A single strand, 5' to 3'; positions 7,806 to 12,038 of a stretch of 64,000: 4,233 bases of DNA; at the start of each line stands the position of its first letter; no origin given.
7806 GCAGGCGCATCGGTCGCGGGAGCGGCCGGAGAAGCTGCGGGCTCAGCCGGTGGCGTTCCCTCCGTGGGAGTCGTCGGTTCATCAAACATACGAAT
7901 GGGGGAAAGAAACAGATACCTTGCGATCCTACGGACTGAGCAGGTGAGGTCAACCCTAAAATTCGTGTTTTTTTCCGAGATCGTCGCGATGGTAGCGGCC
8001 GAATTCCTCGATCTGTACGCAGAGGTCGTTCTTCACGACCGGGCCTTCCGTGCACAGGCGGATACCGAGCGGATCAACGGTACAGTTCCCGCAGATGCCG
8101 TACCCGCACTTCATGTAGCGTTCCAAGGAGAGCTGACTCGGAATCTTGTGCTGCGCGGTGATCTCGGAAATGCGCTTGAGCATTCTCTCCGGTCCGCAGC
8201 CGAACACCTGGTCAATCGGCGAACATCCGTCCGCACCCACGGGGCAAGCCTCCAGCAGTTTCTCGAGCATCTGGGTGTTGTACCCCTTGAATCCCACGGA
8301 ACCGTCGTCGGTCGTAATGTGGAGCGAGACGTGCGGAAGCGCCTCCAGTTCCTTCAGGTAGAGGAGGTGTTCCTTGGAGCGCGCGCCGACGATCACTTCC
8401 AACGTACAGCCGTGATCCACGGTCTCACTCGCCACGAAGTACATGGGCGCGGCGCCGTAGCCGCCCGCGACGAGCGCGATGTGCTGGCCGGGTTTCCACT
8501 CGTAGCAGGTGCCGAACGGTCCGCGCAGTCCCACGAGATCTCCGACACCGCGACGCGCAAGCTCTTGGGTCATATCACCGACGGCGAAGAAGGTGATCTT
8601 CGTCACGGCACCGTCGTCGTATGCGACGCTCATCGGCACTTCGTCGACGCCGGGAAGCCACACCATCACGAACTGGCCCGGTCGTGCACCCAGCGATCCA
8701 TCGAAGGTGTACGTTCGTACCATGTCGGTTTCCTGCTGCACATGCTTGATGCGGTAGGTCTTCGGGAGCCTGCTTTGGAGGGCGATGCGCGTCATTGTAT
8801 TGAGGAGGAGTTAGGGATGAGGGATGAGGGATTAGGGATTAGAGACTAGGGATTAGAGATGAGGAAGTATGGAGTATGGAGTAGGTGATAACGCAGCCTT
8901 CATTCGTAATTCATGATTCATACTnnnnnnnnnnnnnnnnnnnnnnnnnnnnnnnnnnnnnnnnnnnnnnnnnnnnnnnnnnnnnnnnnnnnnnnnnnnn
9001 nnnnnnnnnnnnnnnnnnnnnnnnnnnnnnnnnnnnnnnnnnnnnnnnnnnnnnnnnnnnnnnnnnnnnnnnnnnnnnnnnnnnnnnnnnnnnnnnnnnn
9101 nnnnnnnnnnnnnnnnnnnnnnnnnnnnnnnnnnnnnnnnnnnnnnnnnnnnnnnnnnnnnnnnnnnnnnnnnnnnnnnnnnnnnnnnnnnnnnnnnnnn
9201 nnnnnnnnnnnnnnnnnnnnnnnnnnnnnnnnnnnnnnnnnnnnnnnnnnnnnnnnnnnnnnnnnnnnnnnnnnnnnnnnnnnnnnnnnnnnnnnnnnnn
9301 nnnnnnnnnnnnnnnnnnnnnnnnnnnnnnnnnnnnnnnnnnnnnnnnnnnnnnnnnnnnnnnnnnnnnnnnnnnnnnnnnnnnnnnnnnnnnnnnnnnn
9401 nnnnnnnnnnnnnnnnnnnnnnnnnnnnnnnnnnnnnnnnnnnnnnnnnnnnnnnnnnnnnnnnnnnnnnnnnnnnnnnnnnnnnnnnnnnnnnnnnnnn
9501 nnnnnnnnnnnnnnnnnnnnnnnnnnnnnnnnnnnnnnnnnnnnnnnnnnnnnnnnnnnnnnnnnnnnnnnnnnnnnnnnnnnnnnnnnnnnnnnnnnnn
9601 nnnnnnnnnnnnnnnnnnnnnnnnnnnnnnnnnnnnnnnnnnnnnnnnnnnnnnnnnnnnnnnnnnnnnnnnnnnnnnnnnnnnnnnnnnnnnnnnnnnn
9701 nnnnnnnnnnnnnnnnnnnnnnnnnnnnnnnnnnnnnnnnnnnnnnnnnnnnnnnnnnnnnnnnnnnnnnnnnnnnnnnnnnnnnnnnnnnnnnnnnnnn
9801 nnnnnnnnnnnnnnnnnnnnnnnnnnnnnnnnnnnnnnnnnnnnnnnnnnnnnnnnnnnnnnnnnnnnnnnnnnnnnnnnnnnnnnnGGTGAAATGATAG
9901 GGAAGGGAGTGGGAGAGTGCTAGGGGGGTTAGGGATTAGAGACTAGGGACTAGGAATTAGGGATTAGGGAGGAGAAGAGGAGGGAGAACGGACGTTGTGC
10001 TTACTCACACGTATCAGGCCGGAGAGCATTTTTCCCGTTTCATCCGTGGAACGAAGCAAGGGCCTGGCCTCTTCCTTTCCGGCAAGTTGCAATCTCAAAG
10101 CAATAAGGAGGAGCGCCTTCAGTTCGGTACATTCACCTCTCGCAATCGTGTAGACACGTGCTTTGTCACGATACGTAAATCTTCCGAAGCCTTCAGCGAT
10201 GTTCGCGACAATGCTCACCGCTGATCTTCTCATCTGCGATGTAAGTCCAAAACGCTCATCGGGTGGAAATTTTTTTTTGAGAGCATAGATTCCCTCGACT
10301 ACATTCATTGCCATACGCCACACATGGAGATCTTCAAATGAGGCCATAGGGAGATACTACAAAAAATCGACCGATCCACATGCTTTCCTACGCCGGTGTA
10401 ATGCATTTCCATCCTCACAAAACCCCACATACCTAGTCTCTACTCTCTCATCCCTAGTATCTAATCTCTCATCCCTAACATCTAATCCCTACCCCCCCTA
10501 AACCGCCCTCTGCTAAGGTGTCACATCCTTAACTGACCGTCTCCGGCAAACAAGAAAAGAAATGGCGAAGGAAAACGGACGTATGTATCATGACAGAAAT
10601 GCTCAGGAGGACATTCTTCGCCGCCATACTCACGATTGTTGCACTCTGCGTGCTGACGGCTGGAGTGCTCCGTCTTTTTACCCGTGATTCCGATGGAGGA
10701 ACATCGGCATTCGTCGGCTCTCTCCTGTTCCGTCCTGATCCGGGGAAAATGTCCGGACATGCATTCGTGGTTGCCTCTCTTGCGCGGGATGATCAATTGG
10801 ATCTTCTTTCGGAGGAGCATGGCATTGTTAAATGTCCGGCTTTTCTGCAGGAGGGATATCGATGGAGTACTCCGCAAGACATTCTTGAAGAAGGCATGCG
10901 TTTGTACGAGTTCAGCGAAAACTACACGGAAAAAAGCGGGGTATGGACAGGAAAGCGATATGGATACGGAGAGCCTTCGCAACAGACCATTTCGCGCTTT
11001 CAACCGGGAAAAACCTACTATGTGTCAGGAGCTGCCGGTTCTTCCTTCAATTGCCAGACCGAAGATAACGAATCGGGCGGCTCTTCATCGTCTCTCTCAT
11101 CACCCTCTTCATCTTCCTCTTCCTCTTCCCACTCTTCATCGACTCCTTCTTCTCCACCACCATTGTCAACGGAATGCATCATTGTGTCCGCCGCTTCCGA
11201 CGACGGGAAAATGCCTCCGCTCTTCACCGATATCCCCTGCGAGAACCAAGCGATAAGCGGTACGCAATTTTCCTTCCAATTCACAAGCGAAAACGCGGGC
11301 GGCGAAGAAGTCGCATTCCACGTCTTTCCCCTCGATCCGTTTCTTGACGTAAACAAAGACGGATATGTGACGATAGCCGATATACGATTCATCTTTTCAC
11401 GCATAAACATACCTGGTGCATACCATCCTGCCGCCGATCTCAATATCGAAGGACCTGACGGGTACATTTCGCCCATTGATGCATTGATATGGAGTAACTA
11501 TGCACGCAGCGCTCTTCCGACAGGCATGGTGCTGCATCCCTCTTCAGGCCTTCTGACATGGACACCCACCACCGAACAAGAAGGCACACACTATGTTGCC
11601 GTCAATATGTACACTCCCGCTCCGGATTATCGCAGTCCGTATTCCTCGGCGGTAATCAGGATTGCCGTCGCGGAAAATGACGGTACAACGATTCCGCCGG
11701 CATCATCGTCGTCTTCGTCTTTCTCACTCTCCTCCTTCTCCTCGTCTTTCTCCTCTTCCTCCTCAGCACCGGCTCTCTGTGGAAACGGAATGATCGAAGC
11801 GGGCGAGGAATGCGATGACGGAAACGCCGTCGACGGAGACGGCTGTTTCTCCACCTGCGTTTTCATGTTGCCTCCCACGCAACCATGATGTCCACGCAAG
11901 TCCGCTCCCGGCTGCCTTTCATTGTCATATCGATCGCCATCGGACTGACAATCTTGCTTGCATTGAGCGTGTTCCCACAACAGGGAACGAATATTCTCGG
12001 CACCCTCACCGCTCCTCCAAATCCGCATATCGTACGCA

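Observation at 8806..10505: Second four-helix-bundle cassette with arms made of 7-nt tandem repeats, and a third copy of the arm on the other side of pyrD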

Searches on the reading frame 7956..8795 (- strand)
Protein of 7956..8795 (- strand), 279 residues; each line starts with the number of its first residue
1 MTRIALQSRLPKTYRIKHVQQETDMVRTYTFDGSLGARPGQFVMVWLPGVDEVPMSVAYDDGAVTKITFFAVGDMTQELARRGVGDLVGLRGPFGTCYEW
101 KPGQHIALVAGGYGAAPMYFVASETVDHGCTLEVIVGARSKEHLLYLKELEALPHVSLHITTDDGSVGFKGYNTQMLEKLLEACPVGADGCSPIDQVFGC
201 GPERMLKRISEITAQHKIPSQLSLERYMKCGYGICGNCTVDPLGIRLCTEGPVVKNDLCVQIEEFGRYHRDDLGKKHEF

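Call 14: search_protein_families(library=pfam, proteins=[window:7956-8795:-], max_evalue=0.01)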
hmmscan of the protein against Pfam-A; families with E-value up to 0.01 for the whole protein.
window:7956-8795:- (279 aa): 2 families
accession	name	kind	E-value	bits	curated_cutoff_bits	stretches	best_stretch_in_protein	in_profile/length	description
PF10418.14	DHODB_Fe-S_bind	-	8.1e-09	35.5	23.9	1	225-255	1-36/41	Iron-sulfur cluster binding domain of dihydroorotate dehydrogenase B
PF00175.26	NAD_binding_1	-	5.6e-07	30.6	22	1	108-209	1-107/109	Oxidoreductase NAD-binding domain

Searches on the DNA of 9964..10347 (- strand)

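Call 79: search_rna_families(sources=[L010, L013, L030, L044, L051, L052, L057, L067, L027, L049], threshold=gathering)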
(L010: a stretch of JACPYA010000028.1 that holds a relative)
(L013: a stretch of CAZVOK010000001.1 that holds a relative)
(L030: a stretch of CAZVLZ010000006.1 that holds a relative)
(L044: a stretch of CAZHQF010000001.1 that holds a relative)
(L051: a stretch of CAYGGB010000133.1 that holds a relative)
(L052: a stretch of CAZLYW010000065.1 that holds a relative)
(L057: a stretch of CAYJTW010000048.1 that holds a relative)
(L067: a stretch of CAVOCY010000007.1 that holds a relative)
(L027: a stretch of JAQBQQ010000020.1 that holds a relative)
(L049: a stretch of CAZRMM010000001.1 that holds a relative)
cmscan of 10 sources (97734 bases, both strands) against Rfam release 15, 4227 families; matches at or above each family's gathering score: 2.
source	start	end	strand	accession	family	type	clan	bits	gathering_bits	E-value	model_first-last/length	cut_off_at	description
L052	4520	4594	+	RF00005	tRNA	Gene; tRNA;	CL00001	67.7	29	2e-12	1-71/71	no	tRNA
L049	2836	2907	-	RF00005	tRNA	Gene; tRNA;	CL00001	53.4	29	1.8e-08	1-71/71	no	tRNA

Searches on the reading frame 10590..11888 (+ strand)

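Call 14: search_protein_families(library=pfam, proteins=[window:10590-11888:+], max_evalue=0.01)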
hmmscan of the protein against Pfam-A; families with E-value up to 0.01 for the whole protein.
window:10590-11888:+ (432 aa): 3 families
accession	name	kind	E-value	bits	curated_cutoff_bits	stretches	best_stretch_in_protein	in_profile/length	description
PF13948.11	DUF4215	-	1.2e-07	32.3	27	1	396-423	20-46/47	Domain of unknown function (DUF4215)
PF05345.18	He_PIG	-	6.2e-05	23.8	24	1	305-338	40-77/96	Putative Ig domain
PF00404.24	Dockerin_1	-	0.0012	19.4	22.9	1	253-304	3-55/57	Dockerin type I domain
